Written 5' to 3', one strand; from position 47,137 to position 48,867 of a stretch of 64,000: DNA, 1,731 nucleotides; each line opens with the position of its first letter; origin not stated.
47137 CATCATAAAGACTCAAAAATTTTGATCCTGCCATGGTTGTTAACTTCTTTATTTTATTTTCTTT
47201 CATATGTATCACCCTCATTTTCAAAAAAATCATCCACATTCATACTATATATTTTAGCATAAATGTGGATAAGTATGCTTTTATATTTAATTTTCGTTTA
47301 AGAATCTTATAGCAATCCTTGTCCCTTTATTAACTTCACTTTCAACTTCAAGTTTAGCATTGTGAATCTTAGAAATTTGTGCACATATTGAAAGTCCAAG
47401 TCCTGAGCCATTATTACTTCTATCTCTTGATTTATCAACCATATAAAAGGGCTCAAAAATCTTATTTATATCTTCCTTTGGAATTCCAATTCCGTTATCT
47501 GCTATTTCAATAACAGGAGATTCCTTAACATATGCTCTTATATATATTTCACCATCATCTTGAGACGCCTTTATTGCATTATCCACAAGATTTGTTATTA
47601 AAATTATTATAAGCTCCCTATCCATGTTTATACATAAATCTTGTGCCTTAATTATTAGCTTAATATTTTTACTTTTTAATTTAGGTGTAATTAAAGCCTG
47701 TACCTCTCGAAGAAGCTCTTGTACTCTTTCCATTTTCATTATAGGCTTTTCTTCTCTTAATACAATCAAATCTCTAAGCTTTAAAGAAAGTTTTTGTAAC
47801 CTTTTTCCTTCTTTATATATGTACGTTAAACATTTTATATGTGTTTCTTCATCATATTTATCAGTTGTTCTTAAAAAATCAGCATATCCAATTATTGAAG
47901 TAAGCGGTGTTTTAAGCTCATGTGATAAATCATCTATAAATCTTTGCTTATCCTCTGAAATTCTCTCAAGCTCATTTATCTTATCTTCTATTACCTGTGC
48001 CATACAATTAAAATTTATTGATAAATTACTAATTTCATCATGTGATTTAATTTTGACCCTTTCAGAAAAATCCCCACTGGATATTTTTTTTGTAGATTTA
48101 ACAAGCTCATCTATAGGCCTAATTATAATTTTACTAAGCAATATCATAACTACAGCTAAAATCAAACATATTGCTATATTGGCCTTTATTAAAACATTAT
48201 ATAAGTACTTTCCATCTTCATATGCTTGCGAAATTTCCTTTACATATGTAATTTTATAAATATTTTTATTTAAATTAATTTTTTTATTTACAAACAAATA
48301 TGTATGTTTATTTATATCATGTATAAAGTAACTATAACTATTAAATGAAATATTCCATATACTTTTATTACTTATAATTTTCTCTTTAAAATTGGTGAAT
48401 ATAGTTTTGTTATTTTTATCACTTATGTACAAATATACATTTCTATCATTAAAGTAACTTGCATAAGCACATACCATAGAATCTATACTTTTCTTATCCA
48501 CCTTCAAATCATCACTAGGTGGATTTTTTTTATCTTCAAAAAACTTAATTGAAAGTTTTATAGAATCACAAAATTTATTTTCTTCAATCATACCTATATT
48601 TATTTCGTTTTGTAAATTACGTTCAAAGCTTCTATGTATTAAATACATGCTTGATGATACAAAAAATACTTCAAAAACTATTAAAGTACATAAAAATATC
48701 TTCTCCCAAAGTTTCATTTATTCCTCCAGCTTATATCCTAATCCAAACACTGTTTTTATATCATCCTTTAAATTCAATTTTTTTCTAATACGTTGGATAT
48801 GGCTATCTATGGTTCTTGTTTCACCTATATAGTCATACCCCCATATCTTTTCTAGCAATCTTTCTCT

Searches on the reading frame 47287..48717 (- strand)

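Call 65: search_protein_families(library=pfam, proteins=[window:47287-48717:-], max_evalue=0.00001)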
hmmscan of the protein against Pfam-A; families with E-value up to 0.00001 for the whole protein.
window:47287-48717:- (476 aa): 4 families
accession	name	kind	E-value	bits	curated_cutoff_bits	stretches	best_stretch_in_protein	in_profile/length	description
PF02518.31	HATPase_c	-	1.8e-26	93.2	26.4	1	366-472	2-107/111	Histidine kinase-, DNA gyrase B-, and HSP90-like ATPase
PF00512.31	HisKA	-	1.2e-12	48.1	26.9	1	257-317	2-60/66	His Kinase A (phospho-acceptor) domain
PF00672.30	HAMP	-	4.8e-11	43.3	25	1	193-244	1-52/53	HAMP domain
PF13589.12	HATPase_c_3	-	2.7e-06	27.9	25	1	374-450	7-87/137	Histidine kinase-, DNA gyrase B-, and HSP90-like ATPase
